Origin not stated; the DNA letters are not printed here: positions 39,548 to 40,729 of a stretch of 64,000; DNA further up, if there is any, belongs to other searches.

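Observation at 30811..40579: Cluster of three large hybrid histidine kinases with an adjacent orphan PstS-like binding protein and no cognate response regulator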

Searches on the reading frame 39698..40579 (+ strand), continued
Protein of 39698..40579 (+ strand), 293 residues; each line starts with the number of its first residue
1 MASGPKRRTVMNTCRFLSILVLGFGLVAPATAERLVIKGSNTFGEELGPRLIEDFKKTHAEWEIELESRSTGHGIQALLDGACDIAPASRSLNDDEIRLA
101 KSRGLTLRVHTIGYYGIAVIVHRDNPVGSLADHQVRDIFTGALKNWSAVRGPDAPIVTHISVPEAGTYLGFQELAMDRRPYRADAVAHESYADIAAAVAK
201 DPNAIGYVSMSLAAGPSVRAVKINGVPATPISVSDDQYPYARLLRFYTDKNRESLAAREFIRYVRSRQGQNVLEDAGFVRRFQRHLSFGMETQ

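Call 23: find_encoding_contigs(protein=P0011, flank=10000, max_places=2)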
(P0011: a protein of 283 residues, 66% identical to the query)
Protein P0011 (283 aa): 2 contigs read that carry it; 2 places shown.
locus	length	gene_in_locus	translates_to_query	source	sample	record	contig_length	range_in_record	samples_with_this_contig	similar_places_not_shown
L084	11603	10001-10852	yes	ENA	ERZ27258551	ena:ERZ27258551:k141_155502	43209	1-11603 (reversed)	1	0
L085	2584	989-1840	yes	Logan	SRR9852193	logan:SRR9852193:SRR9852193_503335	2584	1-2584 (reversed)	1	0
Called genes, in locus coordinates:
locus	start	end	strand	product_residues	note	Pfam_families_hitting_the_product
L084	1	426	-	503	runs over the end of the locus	PF14559:TPR_19 (faint), PF13432:TPR_16, PF23914:TPR_CcmH_CycH (faint), PF13414:TPR_11 (faint), PF13424:TPR_12 (faint), PF13431:TPR_17 (faint), PF00515:TPR_1 (faint), PF13432:TPR_16 (weak), +2 more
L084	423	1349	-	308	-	PF03193:RsgA_GTPase (faint), PF00350:Dynamin_N (weak), PF01926:MMR_HSR1, PF02421:FeoB_N, PF00009:GTP_EFTU (weak), PF07650:KH_2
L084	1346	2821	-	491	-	PF00753:Lactamase_B, PF12706:Lactamase_B_2 (faint), PF16661:Lactamase_B_6 (faint), PF10996:Beta-Casp, PF07521:RMMBL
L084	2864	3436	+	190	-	PF00730:HhH-GPD, PF00633:HHH (faint)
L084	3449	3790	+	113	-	-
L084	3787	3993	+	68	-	PF02416:TatA_B_E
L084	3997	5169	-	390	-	PF07719:TPR_2 (faint), PF13414:TPR_11 (faint), PF13428:TPR_14 (faint), PF13174:TPR_6 (faint), PF13424:TPR_12 (faint), PF00515:TPR_1 (faint), PF13432:TPR_16 (weak), PF14559:TPR_19 (weak), +4 more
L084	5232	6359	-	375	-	PF07719:TPR_2 (faint), PF13428:TPR_14 (faint), PF13432:TPR_16 (faint), PF13431:TPR_17 (faint), PF13374:TPR_10 (faint), PF14559:TPR_19 (weak)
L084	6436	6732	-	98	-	PF04972:BON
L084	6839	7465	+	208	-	PF00081:Sod_Fe_N, PF02777:Sod_Fe_C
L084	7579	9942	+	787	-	PF00989:PAS, PF08448:PAS_4, PF00989:PAS, PF08448:PAS_4, PF13426:PAS_9, PF00512:HisKA, PF02518:HATPase_c, PF00072:Response_reg, +3 more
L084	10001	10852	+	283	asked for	PF12849:PBP_like_2, PF03466:LysR_substrate (faint), PF13531:SBP_bac_11, PF12727:PBP_like (weak)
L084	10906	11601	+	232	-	?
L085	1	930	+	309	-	?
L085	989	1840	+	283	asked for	PF12849:PBP_like_2, PF03466:LysR_substrate (faint), PF13531:SBP_bac_11, PF12727:PBP_like (weak)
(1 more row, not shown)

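Call 24: find_encoding_contigs(protein=P0012, flank=10000, max_places=1)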
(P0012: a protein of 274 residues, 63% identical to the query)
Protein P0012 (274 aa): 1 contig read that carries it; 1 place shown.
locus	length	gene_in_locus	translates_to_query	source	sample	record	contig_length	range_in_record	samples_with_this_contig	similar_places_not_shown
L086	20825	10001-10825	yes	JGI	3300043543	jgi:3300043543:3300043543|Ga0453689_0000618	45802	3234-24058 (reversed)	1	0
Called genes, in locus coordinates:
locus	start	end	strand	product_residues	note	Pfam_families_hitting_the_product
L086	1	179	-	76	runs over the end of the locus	PF13083:KH_KhpA-B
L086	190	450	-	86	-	PF00886:Ribosomal_S16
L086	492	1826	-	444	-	PF02881:SRP54_N, PF00448:SRP54, PF01656:CbiA (faint), PF02978:SRP_SPB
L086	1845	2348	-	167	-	PF15777:Anti-TRAP (faint), PF00684:DnaJ_CXXCXGXG (faint)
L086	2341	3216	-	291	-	PF17827:PrmC_N, PF06325:PrmA (weak), PF01170:UPF0020 (weak), PF05175:MTS, PF12847:Methyltransf_18 (weak), PF08241:Methyltransf_11 (weak), PF13649:Methyltransf_25, PF13847:Methyltransf_31, +1 more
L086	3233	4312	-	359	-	PF03462:PCRF, PF00472:RF-1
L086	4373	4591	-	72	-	-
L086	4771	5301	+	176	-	PF00293:NUDIX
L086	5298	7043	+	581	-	PF02690:Na_Pi_cotrans, PF01895:PhoU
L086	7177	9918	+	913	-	PF00989:PAS, PF08448:PAS_4, PF13426:PAS_9, PF08447:PAS_3, PF00989:PAS, PF08447:PAS_3, PF08448:PAS_4, PF13426:PAS_9, +7 more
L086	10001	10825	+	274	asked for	PF03466:LysR_substrate (weak), PF12849:PBP_like_2, PF13531:SBP_bac_11 (weak)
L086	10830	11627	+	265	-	PF13353:Fer4_12 (weak), PF04055:Radical_SAM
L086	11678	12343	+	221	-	PF00733:Asn_synthase, PF06508:QueC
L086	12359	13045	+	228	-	PF00970:FAD_binding_6 (weak), PF00175:NAD_binding_1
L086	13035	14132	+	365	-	PF02424:ApbE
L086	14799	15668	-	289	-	PF01370:Epimerase, PF04321:RmlD_sub_bind, PF01073:3Beta_HSD (weak)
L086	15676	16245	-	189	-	PF04307:YdjM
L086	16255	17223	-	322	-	PF00578:AhpC-TSA, PF08534:Redoxin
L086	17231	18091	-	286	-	PF02086:MethyltransfD12 (faint), PF03602:Cons_hypoth95 (faint), PF01555:N6_N4_Mtase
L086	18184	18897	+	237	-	-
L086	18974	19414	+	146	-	-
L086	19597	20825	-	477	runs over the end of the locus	PF01554:MatE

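Call 25: find_encoding_contigs(protein=P0015, flank=10000, max_places=1)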
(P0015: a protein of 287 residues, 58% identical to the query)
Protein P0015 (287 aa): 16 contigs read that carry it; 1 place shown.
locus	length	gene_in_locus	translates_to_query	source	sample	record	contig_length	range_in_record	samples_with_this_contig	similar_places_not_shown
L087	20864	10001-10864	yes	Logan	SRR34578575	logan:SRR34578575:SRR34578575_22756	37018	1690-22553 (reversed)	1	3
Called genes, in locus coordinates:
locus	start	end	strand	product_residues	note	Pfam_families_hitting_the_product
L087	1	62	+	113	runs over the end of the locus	-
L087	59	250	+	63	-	PF02416:TatA_B_E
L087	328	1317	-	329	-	PF00515:TPR_1 (faint), PF07719:TPR_2 (faint), PF12895:ANAPC3 (faint), PF13174:TPR_6 (faint), PF13176:TPR_7 (faint), PF13181:TPR_8 (faint), PF13414:TPR_11 (faint), PF13432:TPR_16, +8 more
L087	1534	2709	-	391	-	PF13176:TPR_7 (faint), PF13428:TPR_14 (faint), PF13432:TPR_16 (faint), PF25063:ARM_TT21_C (weak), PF07719:TPR_2 (faint), PF13424:TPR_12 (faint), PF13431:TPR_17 (faint), PF14559:TPR_19 (weak)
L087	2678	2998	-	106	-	PF04972:BON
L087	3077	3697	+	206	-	PF00081:Sod_Fe_N, PF02777:Sod_Fe_C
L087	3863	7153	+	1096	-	PF00989:PAS (faint), PF08447:PAS_3, PF13426:PAS_9 (faint), PF08448:PAS_4, PF00512:HisKA, PF02518:HATPase_c, PF00072:Response_reg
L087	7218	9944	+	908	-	PF00989:PAS, PF08448:PAS_4, PF13426:PAS_9, PF08447:PAS_3, PF00989:PAS, PF08448:PAS_4, PF13426:PAS_9, PF00512:HisKA, +4 more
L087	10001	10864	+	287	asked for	PF12849:PBP_like_2, PF13531:SBP_bac_11, PF12727:PBP_like (weak)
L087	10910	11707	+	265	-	PF13353:Fer4_12, PF04055:Radical_SAM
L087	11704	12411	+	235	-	PF00733:Asn_synthase, PF06508:QueC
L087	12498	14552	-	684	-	-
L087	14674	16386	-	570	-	PF13231:PMT_2 (weak)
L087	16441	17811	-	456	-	PF00072:Response_reg, PF00158:Sigma54_activat, PF01078:Mg_chelatase (faint), PF14532:Sigma54_activ_2, PF07728:AAA_5, PF25601:AAA_lid_14, PF02954:HTH_8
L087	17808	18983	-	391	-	PF00989:PAS, PF13188:PAS_8, PF08448:PAS_4, PF00512:HisKA, PF02518:HATPase_c, PF14501:HATPase_c_5 (weak)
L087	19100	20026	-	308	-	PF06574:FAD_syn, PF01687:Flavokinase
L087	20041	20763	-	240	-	PF01509:TruB_N, PF16198:TruB_C_2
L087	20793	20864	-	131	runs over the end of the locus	PF02033:RBFA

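Call 26: find_encoding_contigs(protein=P0094, flank=10000, max_places=1)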
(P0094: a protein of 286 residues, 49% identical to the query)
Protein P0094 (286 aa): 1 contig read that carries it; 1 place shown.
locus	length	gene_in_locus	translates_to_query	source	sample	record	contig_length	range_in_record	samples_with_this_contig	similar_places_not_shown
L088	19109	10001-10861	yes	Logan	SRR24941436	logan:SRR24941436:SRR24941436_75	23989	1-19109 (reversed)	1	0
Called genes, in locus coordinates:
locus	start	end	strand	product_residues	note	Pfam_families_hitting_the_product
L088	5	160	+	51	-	-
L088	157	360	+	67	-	PF02416:TatA_B_E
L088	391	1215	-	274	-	PF00515:TPR_1 (faint), PF07719:TPR_2 (faint), PF13181:TPR_8 (faint), PF13414:TPR_11 (faint), PF13424:TPR_12 (faint), PF13428:TPR_14 (faint), PF13174:TPR_6 (faint), PF13432:TPR_16 (faint), +4 more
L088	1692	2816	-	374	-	PF13428:TPR_14 (faint), PF14559:TPR_19 (faint), PF25063:ARM_TT21_C (weak), PF13431:TPR_17 (faint)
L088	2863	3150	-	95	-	PF04972:BON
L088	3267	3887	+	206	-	PF00081:Sod_Fe_N, PF02777:Sod_Fe_C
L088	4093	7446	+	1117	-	PF00989:PAS (weak), PF08447:PAS_3, PF08448:PAS_4, PF13426:PAS_9 (weak), PF00989:PAS (weak), PF00512:HisKA, PF02518:HATPase_c, PF00072:Response_reg, +2 more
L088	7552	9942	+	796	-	PF00989:PAS, PF08448:PAS_4, PF13188:PAS_8 (weak), PF08447:PAS_3, PF13426:PAS_9, PF13188:PAS_8 (weak), PF02518:HATPase_c, PF00072:Response_reg, +1 more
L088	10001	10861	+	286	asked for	PF12849:PBP_like_2, PF13531:SBP_bac_11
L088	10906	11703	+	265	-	PF13353:Fer4_12 (faint), PF04055:Radical_SAM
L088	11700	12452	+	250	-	PF00733:Asn_synthase, PF06508:QueC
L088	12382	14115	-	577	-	PF13231:PMT_2 (weak)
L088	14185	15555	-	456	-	PF00072:Response_reg, PF13191:AAA_16 (faint), PF00158:Sigma54_activat, PF01078:Mg_chelatase (faint), PF14532:Sigma54_activ_2, PF07728:AAA_5, PF25601:AAA_lid_14, PF02954:HTH_8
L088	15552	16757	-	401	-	PF00989:PAS, PF13188:PAS_8, PF08448:PAS_4, PF00512:HisKA, PF02518:HATPase_c, PF14501:HATPase_c_5 (faint)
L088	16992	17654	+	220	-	PF00730:HhH-GPD, PF00633:HHH (weak), PF10576:EndIII_4Fe-2S (weak)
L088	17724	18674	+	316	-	-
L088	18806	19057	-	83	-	PF05016:ParE_toxin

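Call 27: find_encoding_contigs(protein=P0005, flank=10000, max_places=1)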
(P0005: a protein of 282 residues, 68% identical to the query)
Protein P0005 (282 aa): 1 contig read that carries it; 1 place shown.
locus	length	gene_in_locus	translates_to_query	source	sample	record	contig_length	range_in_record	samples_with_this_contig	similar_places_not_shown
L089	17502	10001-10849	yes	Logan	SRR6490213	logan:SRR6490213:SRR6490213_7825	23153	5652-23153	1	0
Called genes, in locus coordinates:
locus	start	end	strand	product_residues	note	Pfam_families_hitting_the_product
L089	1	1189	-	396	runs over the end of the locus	PF13414:TPR_11 (faint), PF24575:TPR_Slam (faint), PF07719:TPR_2 (faint), PF13424:TPR_12 (faint), PF13181:TPR_8 (faint), PF13432:TPR_16 (weak), PF23914:TPR_CcmH_CycH, PF00515:TPR_1 (weak), +6 more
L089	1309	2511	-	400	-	PF13428:TPR_14 (faint), PF13424:TPR_12 (faint), PF07719:TPR_2 (faint), PF13374:TPR_10 (faint), PF13431:TPR_17 (faint), PF13432:TPR_16 (faint), PF14559:TPR_19 (faint), PF25063:ARM_TT21_C (faint), +1 more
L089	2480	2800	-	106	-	PF04972:BON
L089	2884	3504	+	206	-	PF00081:Sod_Fe_N, PF02777:Sod_Fe_C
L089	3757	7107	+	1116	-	PF13188:PAS_8 (faint), PF00989:PAS (faint), PF08447:PAS_3, PF13426:PAS_9 (faint), PF08448:PAS_4, PF00512:HisKA, PF02518:HATPase_c, PF00072:Response_reg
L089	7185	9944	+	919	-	PF00989:PAS, PF08447:PAS_3, PF08448:PAS_4, PF13426:PAS_9, PF00989:PAS, PF08448:PAS_4, PF13426:PAS_9, PF00512:HisKA, +5 more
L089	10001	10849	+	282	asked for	PF03466:LysR_substrate (weak), PF12849:PBP_like_2, PF13531:SBP_bac_11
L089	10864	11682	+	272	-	PF13353:Fer4_12 (faint), PF04055:Radical_SAM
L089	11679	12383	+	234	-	PF00733:Asn_synthase, PF02568:ThiI (faint), PF06508:QueC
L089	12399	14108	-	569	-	PF13231:PMT_2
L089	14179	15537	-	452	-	PF00072:Response_reg, PF01078:Mg_chelatase (faint), PF00158:Sigma54_activat, PF14532:Sigma54_activ_2, PF07728:AAA_5, PF25601:AAA_lid_14, PF02954:HTH_8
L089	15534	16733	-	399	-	PF00989:PAS, PF13188:PAS_8, PF08448:PAS_4, PF13426:PAS_9 (faint), PF00512:HisKA, PF02518:HATPase_c, PF14501:HATPase_c_5 (weak)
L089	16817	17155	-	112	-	-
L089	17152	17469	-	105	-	PF09862:DUF2089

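Call 53: search_protein_families(library=pfam, proteins=[L081:3752-5131:+, L087:3863-5242:+, L088:4093-5472:+, L089:3757-5136:+], max_evalue=5)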
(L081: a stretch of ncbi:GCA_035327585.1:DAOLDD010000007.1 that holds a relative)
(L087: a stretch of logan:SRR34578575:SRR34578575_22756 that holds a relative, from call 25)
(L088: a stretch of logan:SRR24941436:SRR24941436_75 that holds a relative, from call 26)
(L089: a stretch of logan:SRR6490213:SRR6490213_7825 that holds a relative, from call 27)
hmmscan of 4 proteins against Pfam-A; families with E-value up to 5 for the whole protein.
L081:3752-5131:+ (460 aa): 0 families

L087:3863-5242:+ (460 aa): 3 families
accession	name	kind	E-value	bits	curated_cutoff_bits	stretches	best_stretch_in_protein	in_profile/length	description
PF06703.16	SPC25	-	0.092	12.9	24.3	1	127-194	28-92/159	Microsomal signal peptidase 25 kDa subunit (SPC25)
PF19529.4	DUF6057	-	0.85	8.9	29.8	1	74-267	74-260/569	Family of unknown function (DUF6057)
PF08285.16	DPM3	-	2.8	8.7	25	1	204-250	5-49/90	Dolichol-phosphate mannosyltransferase subunit 3 (DPM3)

L088:4093-5472:+ (460 aa): 3 families
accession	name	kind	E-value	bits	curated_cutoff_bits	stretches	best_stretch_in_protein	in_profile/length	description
PF25258.1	DUF7859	-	0.13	12.7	27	0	65-91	12-37/49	Family of unknown function (DUF7859)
PF09990.14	DUF2231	-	1.2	9.6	26.4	1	155-266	30-136/139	Predicted membrane protein (DUF2231)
PF12693.12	GspL_C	-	3.9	7.8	29.6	1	414-454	5-45/158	GspL periplasmic domain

L089:3757-5136:+ (460 aa): 2 families
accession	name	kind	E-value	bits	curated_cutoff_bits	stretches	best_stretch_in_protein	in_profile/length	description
PF04123.18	DUF373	-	0.29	11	28.3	1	124-287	151-302/335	Domain of unknown function (DUF373)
PF00060.32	Lig_chan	-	1.3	9.3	30.8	0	77-116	50-88/146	Ligand-gated ion channel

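Call 63: predict_structure(alignment_id=A1)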
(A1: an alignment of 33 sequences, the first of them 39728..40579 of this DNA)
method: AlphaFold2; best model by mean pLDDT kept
length: 283 residues; sequences in the alignment: 33
mean_pLDDT: 88.1   pTM: 0.81
mean pLDDT of the five models: 88.1, 87.1, 87.0, 86.0, 84.9
residues with pLDDT >= 90: 196; 70-90: 48; 50-70: 25; < 50: 14
segments of 3 or more residues with pLDDT < 50: 1-5, 275-279, 281-283
pLDDT, mean of each block of 10 residues (from residue 1): 50 54 90 88 97 94 96 95 96 96 93 97 98 97 97 69 90 94 95 95 88 94 90 95 95 95 89 55 38
secondary structure, 60 per line:
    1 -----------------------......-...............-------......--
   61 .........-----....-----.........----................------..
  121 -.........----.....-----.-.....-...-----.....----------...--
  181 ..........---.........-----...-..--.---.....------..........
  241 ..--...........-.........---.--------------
elements in order: E24-29 H31-45 E53-58 H61-69 E75-78 H84-92 E97-112 H122-130 H136-139 E147-151 H161-165 E176-178 H181-190 E194-199 E208-210 H220-224 E231-239 H245-255 H257-265

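Call 65: fold_search(model_id=the predicted structure, library=pdb)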
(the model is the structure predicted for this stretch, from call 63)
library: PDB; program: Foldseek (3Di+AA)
matches with E <= 10: 1619; with E <= 0.001: 1159
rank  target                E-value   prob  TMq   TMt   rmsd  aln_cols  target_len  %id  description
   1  4gd5_A                1.7e-25  1.00  0.56  0.62   5.7       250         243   31  X-ray Crystal Structure of a Putative Phosphate ABC Transporter Substrate-Binding Protein with Bound Phosphate from Cl (released 2012-08-15)
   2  4q8r                  1.4e-24  1.00  0.55  0.62   5.6       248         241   30  Crystal structure of a Phosphate Binding Protein (PBP-1) from Clostridium perfringens (released 2014-11-05)
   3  1twy_F                6.9e-24  1.00  0.65  0.73   4.5       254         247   23  Crystal structure of an ABC-type phosphate transport receptor from Vibrio cholerae (released 2004-12-21)
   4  4jwo                  8.3e-23  1.00  0.78  0.77   2.8       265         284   22  The crystal structure of a possible phosphate binding protein from Planctomyces limnophilus DSM 3776 (released 2013-04-24)
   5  4exl_B                8.8e-23  1.00  0.58  0.62   5.4       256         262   23  Crystal structure of phosphate ABC transporter, periplasmic phosphate-binding protein PstS 1 (PBP1) from Streptococcus (released 2012-05-30)
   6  1twy_A                1.0e-22  1.00  0.69  0.78   4.0       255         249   23  Crystal structure of an ABC-type phosphate transport receptor from Vibrio cholerae (released 2004-12-21)
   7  1twy_B                1.3e-22  1.00  0.66  0.75   4.0       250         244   24  Crystal structure of an ABC-type phosphate transport receptor from Vibrio cholerae (released 2004-12-21)
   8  1twy_E                4.6e-22  1.00  0.70  0.79   3.6       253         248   23  Crystal structure of an ABC-type phosphate transport receptor from Vibrio cholerae (released 2004-12-21)
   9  4exl_C                4.6e-22  1.00  0.57  0.60   5.6       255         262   23  Crystal structure of phosphate ABC transporter, periplasmic phosphate-binding protein PstS 1 (PBP1) from Streptococcus (released 2012-05-30)
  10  4exl_A                4.6e-22  1.00  0.55  0.59   5.7       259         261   22  Crystal structure of phosphate ABC transporter, periplasmic phosphate-binding protein PstS 1 (PBP1) from Streptococcus (released 2012-05-30)
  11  4n13                  6.8e-22  1.00  0.69  0.76   3.7       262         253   21  Crystal Structure of PstS (BB_0215) from Borrelia burgdorferi (released 2014-01-22)
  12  4exl_D                2.3e-21  1.00  0.57  0.62   5.5       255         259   23  Crystal structure of phosphate ABC transporter, periplasmic phosphate-binding protein PstS 1 (PBP1) from Streptococcus (released 2012-05-30)
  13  9l8j_B                4.0e-21  1.00  0.51  0.59   6.0       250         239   25  Crystal structure of a putative phosphate binding protein from Synechocystis sp. PCC 6803 reveals an evolutionary hots (released 2025-12-31)
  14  9l8j_A                6.3e-21  1.00  0.51  0.57   6.1       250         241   25  Crystal structure of a putative phosphate binding protein from Synechocystis sp. PCC 6803 reveals an evolutionary hots (released 2025-12-31)
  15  4ecf                  6.7e-21  1.00  0.52  0.55   6.8       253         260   25  Crystal structure of an ABC-type phosphate transport system, periplasmic component (LVIS_0633) from Lactobacillus brevis (released 2012-04-11)
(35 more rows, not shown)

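Call 83: find_encoding_contigs(protein=P0003, flank=10000, max_places=1)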
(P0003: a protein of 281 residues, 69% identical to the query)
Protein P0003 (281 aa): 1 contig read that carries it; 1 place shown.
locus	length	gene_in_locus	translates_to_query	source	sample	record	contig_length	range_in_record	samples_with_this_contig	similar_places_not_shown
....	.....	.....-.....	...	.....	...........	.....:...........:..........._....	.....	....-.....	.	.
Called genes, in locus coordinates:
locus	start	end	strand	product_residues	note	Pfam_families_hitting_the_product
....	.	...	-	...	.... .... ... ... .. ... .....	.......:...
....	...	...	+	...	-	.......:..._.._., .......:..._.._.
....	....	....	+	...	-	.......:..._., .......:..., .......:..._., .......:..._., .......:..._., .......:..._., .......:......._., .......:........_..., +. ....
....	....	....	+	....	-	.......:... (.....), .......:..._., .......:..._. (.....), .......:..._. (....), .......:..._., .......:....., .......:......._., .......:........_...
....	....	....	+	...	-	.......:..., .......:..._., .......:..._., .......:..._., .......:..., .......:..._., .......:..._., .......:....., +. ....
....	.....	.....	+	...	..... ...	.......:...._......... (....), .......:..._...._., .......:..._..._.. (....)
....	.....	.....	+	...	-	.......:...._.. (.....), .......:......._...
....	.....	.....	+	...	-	?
